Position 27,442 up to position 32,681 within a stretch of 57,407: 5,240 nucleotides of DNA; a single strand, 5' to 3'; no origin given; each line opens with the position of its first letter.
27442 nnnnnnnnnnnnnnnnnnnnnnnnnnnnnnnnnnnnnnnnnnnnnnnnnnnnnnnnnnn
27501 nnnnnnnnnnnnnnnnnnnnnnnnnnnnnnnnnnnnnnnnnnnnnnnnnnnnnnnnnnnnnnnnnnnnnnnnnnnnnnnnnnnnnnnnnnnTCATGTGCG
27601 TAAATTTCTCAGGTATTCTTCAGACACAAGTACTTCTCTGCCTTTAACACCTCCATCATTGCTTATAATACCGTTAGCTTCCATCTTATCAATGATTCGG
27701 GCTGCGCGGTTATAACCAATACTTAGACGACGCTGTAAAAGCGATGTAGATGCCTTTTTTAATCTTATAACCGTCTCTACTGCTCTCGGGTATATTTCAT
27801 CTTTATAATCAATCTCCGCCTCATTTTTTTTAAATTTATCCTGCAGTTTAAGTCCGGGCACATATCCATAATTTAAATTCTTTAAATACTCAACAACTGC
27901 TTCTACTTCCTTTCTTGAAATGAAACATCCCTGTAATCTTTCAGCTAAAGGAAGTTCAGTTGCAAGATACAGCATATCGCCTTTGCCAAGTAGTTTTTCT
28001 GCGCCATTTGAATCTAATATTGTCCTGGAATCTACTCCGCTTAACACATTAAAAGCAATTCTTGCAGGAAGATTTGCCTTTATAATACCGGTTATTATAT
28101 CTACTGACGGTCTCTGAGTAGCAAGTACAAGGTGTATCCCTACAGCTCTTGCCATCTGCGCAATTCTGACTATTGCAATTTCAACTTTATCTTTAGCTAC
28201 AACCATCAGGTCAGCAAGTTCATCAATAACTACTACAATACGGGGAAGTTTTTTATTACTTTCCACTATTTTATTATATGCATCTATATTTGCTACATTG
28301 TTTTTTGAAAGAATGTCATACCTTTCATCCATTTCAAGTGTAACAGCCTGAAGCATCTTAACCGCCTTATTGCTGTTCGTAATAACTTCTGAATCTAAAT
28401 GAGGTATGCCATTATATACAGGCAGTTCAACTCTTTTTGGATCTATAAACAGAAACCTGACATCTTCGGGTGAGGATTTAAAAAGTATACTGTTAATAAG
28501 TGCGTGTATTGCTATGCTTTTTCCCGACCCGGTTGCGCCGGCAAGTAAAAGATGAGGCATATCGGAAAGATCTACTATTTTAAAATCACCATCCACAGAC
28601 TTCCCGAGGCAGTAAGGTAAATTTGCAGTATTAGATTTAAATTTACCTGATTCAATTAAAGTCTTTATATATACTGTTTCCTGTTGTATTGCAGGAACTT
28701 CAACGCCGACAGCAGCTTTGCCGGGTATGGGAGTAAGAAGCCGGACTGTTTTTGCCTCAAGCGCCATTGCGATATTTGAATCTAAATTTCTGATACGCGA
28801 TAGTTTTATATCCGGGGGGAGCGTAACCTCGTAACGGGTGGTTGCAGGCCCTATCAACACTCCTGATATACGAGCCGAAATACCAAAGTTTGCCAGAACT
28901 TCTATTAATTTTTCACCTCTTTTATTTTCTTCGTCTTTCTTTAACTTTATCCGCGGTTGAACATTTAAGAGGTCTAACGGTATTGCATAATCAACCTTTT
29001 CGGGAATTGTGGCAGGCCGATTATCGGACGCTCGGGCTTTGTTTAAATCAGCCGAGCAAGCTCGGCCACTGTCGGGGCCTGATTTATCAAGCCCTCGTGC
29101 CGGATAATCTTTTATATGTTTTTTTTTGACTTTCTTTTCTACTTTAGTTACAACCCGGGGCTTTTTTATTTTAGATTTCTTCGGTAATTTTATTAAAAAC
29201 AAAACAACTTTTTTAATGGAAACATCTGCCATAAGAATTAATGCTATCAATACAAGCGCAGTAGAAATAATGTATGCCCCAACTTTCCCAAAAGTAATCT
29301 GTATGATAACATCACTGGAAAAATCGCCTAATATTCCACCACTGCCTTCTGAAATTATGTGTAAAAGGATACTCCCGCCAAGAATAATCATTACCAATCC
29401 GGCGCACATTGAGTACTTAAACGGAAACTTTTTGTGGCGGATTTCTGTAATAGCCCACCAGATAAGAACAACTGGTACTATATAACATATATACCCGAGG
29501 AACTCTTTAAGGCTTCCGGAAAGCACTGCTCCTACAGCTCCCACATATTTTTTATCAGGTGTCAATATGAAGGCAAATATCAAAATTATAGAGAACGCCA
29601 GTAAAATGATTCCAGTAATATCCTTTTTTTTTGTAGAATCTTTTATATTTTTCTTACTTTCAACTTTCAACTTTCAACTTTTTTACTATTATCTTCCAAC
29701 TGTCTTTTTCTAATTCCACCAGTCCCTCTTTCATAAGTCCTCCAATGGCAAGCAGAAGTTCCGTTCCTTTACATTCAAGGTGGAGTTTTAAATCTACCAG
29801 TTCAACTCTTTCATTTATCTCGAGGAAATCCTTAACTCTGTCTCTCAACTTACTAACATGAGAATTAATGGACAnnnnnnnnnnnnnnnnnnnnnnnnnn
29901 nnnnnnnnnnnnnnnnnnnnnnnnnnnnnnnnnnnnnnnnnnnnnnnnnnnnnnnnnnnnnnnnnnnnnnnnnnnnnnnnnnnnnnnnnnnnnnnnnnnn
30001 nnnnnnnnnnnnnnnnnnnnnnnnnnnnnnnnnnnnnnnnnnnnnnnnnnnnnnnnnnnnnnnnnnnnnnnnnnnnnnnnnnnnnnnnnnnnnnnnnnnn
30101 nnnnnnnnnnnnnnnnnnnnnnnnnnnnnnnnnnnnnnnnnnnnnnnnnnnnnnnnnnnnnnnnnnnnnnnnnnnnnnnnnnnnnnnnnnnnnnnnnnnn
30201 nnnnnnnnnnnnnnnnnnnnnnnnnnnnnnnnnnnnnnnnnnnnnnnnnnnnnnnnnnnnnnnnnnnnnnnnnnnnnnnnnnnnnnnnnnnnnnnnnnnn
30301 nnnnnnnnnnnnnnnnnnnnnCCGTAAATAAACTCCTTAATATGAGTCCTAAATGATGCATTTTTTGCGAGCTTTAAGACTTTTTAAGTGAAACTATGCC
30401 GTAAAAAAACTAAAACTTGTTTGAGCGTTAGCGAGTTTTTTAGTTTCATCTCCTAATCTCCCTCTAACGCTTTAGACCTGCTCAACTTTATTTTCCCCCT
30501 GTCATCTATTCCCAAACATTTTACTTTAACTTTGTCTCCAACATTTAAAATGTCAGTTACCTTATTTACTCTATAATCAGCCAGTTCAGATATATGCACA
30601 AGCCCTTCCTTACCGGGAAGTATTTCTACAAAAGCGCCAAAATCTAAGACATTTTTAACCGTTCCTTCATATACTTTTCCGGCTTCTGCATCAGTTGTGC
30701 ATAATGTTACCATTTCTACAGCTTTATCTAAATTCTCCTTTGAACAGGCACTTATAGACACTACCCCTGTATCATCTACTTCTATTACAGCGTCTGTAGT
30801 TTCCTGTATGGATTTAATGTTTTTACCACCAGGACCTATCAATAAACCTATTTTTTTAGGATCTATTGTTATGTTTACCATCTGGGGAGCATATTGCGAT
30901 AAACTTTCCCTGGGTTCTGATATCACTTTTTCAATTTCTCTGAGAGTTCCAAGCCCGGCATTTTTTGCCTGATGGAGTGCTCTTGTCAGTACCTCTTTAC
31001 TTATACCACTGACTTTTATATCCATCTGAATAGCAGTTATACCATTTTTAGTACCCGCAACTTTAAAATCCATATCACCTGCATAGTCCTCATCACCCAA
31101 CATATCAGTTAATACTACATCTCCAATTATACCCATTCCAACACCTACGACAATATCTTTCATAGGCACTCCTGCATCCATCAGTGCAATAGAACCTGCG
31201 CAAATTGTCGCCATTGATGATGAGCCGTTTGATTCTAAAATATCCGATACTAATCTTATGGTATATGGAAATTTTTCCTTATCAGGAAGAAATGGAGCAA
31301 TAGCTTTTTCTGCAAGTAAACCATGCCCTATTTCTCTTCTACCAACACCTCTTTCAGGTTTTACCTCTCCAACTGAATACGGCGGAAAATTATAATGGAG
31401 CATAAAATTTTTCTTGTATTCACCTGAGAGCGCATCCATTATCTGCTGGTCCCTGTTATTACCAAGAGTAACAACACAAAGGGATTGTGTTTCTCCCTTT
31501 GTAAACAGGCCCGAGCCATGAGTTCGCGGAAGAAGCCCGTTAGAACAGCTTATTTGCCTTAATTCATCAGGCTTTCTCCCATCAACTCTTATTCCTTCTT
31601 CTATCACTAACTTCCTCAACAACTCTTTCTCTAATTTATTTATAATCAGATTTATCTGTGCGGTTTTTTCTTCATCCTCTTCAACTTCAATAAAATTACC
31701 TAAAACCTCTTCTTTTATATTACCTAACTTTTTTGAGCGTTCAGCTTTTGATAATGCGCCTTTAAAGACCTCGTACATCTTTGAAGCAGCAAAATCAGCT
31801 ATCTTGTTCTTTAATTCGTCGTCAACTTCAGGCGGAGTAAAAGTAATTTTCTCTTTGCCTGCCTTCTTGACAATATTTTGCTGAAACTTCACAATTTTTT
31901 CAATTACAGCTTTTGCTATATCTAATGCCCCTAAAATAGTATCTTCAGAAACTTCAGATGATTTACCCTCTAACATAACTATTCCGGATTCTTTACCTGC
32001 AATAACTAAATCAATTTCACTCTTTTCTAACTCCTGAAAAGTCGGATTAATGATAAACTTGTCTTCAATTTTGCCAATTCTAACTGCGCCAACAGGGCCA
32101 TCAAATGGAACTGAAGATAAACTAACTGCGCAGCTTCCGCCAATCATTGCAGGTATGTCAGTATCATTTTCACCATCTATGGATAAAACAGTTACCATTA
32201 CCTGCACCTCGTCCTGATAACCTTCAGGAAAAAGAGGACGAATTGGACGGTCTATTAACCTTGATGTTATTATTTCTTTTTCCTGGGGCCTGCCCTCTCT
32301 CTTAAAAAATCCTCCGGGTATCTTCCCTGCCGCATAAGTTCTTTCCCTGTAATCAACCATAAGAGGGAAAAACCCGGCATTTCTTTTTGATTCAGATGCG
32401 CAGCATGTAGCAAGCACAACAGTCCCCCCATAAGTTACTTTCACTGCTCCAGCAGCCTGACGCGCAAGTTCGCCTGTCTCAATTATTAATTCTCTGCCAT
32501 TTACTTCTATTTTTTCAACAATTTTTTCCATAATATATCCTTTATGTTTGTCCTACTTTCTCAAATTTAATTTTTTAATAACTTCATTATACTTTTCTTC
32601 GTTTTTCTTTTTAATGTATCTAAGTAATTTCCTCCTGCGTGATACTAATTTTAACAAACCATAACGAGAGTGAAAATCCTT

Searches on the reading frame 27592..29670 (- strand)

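Call 49: search_protein_families(library=pfam, proteins=[window:27592-29667:-], max_evalue=0.00001)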
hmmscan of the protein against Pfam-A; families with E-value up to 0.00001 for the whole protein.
window:27592-29667:- (691 aa): 4 families
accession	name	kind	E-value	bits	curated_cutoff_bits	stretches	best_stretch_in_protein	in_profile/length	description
PF01580.24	FtsK_SpoIIIE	-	6.5e-55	186.4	24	1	334-522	2-221/221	FtsK/SpoIIIE family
PF09397.16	FtsK_gamma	-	2.4e-26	91.6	30.6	1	622-681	3-62/63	Ftsk gamma domain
PF17854.6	FtsK_alpha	-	7.3e-24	84.3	22.9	1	230-325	3-100/101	FtsK alpha domain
PF13491.11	FtsK_4TM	-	2.3e-13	50.6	23.1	1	41-155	46-167/171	4TM region of DNA translocase FtsK/SpoIIIE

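Call 62: search_protein_families(library=padloc, proteins=[L090:11238-11429:+, L090:11486-11944:+], max_evalue=0.001)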
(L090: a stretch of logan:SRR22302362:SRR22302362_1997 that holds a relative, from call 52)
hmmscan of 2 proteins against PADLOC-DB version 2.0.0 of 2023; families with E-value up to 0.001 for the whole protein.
L090:11238-11429:+ (64 aa): 0 families

L090:11486-11944:+ (153 aa): 0 families

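Call 87: search_protein_families(library=pfam, proteins=[L093:6427-6777:+, L090:11486-11944:+, L090:11238-11429:+], max_evalue=0.01)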
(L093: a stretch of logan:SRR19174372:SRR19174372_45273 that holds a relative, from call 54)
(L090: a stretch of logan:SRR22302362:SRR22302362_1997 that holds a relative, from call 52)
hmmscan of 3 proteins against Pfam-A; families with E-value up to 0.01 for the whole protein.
L093:6427-6777:+ (117 aa): 8 families
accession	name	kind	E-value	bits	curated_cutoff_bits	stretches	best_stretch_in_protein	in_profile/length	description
PF09722.15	Xre_MbcA_ParS_C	-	5.4e-12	45.9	24.5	1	76-114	14-51/51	Antitoxin Xre/MbcA/ParS C-terminal toxin-binding domain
PF01381.28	HTH_3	-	1.3e-09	38.4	23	1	14-55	3-44/55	Helix-turn-helix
PF12844.13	HTH_19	-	5.5e-06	26.6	30.2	1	15-58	7-50/64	Helix-turn-helix domain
PF13560.12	HTH_31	-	9.2e-06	26.3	27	1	15-58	9-53/64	Helix-turn-helix domain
PF20432.4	Xre-like-HTH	-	0.00037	21.2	25.8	1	16-42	19-44/63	Antitoxin Xre-like helix-turn-helix domain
PF15731.11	MqsA_antitoxin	-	0.0025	18.4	30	1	13-61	75-123/131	Antitoxin component of bacterial toxin-antitoxin system, MqsA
PF14590.12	DUF4447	-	0.0027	18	27.2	1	11-64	11-64/166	Domain of unknown function (DUF4447)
PF14549.12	P22_Cro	-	0.0086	16.3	30.2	0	22-50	11-37/60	DNA-binding transcriptional regulator Cro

L090:11486-11944:+ (153 aa): 1 family
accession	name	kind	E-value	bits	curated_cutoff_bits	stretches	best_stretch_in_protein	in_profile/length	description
PF03264.19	Cytochrom_NNT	-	8.6e-05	22.8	24.1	1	56-131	47-119/174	NapC/NirT cytochrome c family, N-terminal region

L090:11238-11429:+ (64 aa): 1 family
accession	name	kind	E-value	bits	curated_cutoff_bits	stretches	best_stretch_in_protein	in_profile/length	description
PF10047.15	DUF2281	-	5.3e-06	27.4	26.5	1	7-38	2-33/64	Protein of unknown function (DUF2281)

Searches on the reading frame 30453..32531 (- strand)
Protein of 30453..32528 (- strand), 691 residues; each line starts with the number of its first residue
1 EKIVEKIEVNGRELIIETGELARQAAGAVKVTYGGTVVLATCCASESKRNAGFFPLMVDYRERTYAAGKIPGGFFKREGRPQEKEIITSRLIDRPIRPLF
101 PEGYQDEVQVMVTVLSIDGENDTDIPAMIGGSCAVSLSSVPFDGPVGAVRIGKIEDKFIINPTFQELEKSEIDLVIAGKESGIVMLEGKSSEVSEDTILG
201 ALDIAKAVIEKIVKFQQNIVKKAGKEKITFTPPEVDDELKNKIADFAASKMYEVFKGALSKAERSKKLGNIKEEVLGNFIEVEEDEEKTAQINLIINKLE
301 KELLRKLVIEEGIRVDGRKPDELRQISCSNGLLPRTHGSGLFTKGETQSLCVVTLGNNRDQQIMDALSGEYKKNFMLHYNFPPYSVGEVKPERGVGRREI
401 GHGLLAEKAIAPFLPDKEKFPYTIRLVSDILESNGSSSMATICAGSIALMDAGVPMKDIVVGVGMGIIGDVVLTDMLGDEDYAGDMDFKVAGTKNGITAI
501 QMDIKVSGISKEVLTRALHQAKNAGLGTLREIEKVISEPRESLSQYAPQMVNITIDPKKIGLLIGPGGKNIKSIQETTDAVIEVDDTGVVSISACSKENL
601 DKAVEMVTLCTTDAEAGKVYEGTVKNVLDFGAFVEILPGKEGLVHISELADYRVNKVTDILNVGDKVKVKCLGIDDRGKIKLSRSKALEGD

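Call 49: search_protein_families(library=pfam, proteins=[window:30453-32528:-], max_evalue=0.00001)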
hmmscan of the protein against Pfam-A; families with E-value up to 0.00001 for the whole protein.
window:30453-32528:- (691 aa): 5 families
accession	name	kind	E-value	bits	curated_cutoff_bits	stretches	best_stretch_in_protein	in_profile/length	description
PF01138.27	RNase_PH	-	7.9e-56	188.5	25.5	2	322-455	1-130/130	3' exoribonuclease family, domain 1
PF03725.20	RNase_PH_C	-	2.6e-25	88.6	20.8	2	144-207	1-66/67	3' exoribonuclease family, domain 2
PF00575.29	S1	-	9.3e-18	64.8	22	1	615-684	3-73/74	S1 RNA binding domain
PF03726.19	PNPase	-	3.4e-17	63.1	24.6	1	238-319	1-81/81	Polyribonucleotide nucleotidyltransferase, RNA binding domain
PF00013.35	KH_1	-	4.4e-13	49.2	21.5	1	552-607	3-64/66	KH domain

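Call 50: list_cluster_members(proteins=[window:30453-32528:-, window:27592-29667:-, window:37996-39741:-, window:33046-34317:-, window:12050-13987:-])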
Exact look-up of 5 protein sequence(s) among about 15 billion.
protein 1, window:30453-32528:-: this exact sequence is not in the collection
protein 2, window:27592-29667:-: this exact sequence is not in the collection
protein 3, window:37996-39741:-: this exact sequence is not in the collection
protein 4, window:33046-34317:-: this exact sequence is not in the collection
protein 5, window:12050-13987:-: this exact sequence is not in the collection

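Call 51: list_cluster_members(proteins=[window:30456-32531:-, window:27595-29670:-, window:37999-39744:-, window:15309-16946:+, window:53801-55132:-, window:3156-4097:-])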
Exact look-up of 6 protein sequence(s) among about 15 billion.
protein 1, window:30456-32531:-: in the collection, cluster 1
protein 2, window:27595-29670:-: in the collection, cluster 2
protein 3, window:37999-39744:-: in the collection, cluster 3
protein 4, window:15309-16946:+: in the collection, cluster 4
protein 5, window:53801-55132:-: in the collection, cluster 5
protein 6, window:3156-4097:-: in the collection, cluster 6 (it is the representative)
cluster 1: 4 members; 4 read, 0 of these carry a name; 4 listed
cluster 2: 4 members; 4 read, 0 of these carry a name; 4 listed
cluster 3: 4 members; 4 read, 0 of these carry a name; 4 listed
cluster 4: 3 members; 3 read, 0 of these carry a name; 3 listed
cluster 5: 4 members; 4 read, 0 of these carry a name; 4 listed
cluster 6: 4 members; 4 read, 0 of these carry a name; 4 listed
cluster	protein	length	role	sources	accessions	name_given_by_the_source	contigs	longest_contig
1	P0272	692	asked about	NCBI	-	-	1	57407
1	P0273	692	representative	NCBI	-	-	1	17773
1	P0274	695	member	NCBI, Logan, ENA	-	-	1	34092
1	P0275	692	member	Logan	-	-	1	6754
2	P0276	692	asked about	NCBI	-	-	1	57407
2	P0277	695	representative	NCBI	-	-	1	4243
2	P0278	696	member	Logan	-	-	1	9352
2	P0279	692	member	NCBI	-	-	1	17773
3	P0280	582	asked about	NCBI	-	-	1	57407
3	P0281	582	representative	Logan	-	-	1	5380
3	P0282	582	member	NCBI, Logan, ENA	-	-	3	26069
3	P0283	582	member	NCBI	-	-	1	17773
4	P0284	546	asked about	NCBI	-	-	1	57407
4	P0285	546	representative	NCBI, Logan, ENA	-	-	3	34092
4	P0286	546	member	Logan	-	-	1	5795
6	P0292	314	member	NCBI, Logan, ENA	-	-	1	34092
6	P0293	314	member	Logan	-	-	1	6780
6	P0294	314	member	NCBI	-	-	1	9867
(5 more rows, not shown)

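Call 52: find_encoding_contigs(protein=P0292, flank=10000, max_places=3)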
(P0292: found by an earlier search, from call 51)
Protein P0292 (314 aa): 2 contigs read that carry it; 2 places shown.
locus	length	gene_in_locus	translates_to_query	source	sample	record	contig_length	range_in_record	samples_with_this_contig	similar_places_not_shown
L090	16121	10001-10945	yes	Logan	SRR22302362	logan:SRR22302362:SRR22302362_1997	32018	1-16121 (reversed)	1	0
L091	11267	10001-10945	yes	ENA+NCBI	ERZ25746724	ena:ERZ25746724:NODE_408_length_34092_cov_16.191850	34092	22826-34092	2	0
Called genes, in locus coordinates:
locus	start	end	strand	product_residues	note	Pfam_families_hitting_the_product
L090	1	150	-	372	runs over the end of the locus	PF16491:Peptidase_M48_N, PF01435:Peptidase_M48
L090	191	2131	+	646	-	PF05226:CHASE2, PF00211:Guanylate_cyc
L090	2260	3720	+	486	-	PF04773:FecR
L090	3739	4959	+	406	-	-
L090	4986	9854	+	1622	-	PF09430:EMC7_beta-sandw (faint), PF22904:NOMO1-like_2nd (faint), PF13620:CarboxypepD_reg, PF13715:CarbopepD_reg_2, PF13860:FlgD_ig (faint)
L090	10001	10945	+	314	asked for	PF19572:PorV (weak), PF03349:Toluene_X (faint)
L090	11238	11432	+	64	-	PF10047:DUF2281 (weak)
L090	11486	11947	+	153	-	-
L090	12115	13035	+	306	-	PF01842:ACT, PF00551:Formyl_trans_N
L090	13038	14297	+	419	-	PF13375:RnfC_N, PF01512:Complex1_51K, PF12838:Fer4_7, PF13183:Fer4_8, PF13187:Fer4_9 (weak), PF13237:Fer4_10 (weak)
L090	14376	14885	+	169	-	PF04205:FMN_bind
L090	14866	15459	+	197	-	PF02508:Rnf-Nqr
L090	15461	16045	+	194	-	PF02508:Rnf-Nqr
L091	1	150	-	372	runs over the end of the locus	PF16491:Peptidase_M48_N, PF01435:Peptidase_M48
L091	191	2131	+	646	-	PF05226:CHASE2, PF00211:Guanylate_cyc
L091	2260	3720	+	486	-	PF04773:FecR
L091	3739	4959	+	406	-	-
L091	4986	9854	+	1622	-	PF09430:EMC7_beta-sandw (faint), PF22904:NOMO1-like_2nd (faint), PF13620:CarboxypepD_reg, PF13715:CarbopepD_reg_2, PF13860:FlgD_ig (faint)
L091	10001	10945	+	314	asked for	PF19572:PorV (weak), PF03349:Toluene_X (faint)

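Call 53: find_encoding_contigs(protein=P0294, flank=10000, max_places=3)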
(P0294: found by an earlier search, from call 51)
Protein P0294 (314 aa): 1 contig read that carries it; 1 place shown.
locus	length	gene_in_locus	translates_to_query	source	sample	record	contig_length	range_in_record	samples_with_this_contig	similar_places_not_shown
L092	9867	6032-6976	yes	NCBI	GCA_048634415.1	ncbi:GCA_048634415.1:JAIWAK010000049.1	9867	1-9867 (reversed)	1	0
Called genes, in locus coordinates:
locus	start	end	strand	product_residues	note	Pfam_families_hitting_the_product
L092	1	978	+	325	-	?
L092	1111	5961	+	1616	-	PF13620:CarboxypepD_reg, PF13715:CarbopepD_reg_2 (weak), PF13860:FlgD_ig (weak)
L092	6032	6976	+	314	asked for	PF19572:PorV, PF03349:Toluene_X (faint)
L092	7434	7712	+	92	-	PF09722:Xre_MbcA_ParS_C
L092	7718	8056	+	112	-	PF08808:RES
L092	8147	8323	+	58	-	-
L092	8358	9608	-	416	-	PF13495:Phage_int_SAM_4, PF00589:Phage_integrase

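Call 54: find_encoding_contigs(protein=P0293, flank=10000, max_places=3)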
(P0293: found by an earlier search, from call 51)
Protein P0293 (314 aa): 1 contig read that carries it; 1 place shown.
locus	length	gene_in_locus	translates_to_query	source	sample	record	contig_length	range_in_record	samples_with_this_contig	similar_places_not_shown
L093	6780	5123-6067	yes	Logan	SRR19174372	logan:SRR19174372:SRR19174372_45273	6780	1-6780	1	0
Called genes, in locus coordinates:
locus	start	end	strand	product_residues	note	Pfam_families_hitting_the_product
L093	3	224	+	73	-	?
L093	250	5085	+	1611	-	PF09430:EMC7_beta-sandw (faint), PF22904:NOMO1-like_2nd (faint), PF13620:CarboxypepD_reg, PF13715:CarbopepD_reg_2, PF13860:FlgD_ig (weak)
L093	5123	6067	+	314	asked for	PF19572:PorV, PF03349:Toluene_X (faint)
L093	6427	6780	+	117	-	PF01381:HTH_3, PF12844:HTH_19 (weak), PF13560:HTH_31 (faint), PF09722:Xre_MbcA_ParS_C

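Call 62: search_protein_families(library=padloc, proteins=[L090:11238-11429:+, L090:11486-11944:+], max_evalue=0.001)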
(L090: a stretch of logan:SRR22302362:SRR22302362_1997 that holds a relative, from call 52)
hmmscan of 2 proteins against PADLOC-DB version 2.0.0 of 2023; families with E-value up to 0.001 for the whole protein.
L090:11238-11429:+ (64 aa): 0 families

L090:11486-11944:+ (153 aa): 0 families

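Call 87: search_protein_families(library=pfam, proteins=[L093:6427-6777:+, L090:11486-11944:+, L090:11238-11429:+], max_evalue=0.01)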
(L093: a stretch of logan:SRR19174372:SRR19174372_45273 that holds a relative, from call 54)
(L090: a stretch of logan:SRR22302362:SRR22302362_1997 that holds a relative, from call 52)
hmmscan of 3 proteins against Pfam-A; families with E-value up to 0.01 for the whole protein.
L093:6427-6777:+ (117 aa): 8 families
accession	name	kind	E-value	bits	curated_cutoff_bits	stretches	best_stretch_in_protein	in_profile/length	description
PF09722.15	Xre_MbcA_ParS_C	-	5.4e-12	45.9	24.5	1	76-114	14-51/51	Antitoxin Xre/MbcA/ParS C-terminal toxin-binding domain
PF01381.28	HTH_3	-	1.3e-09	38.4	23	1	14-55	3-44/55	Helix-turn-helix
PF12844.13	HTH_19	-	5.5e-06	26.6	30.2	1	15-58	7-50/64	Helix-turn-helix domain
PF13560.12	HTH_31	-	9.2e-06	26.3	27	1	15-58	9-53/64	Helix-turn-helix domain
PF20432.4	Xre-like-HTH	-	0.00037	21.2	25.8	1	16-42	19-44/63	Antitoxin Xre-like helix-turn-helix domain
PF15731.11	MqsA_antitoxin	-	0.0025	18.4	30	1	13-61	75-123/131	Antitoxin component of bacterial toxin-antitoxin system, MqsA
PF14590.12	DUF4447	-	0.0027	18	27.2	1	11-64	11-64/166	Domain of unknown function (DUF4447)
PF14549.12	P22_Cro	-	0.0086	16.3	30.2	0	22-50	11-37/60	DNA-binding transcriptional regulator Cro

L090:11486-11944:+ (153 aa): 1 family
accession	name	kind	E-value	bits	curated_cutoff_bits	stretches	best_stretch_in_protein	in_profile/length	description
PF03264.19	Cytochrom_NNT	-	8.6e-05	22.8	24.1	1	56-131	47-119/174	NapC/NirT cytochrome c family, N-terminal region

L090:11238-11429:+ (64 aa): 1 family
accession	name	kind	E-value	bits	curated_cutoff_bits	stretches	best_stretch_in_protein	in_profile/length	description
PF10047.15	DUF2281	-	5.3e-06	27.4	26.5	1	7-38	2-33/64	Protein of unknown function (DUF2281)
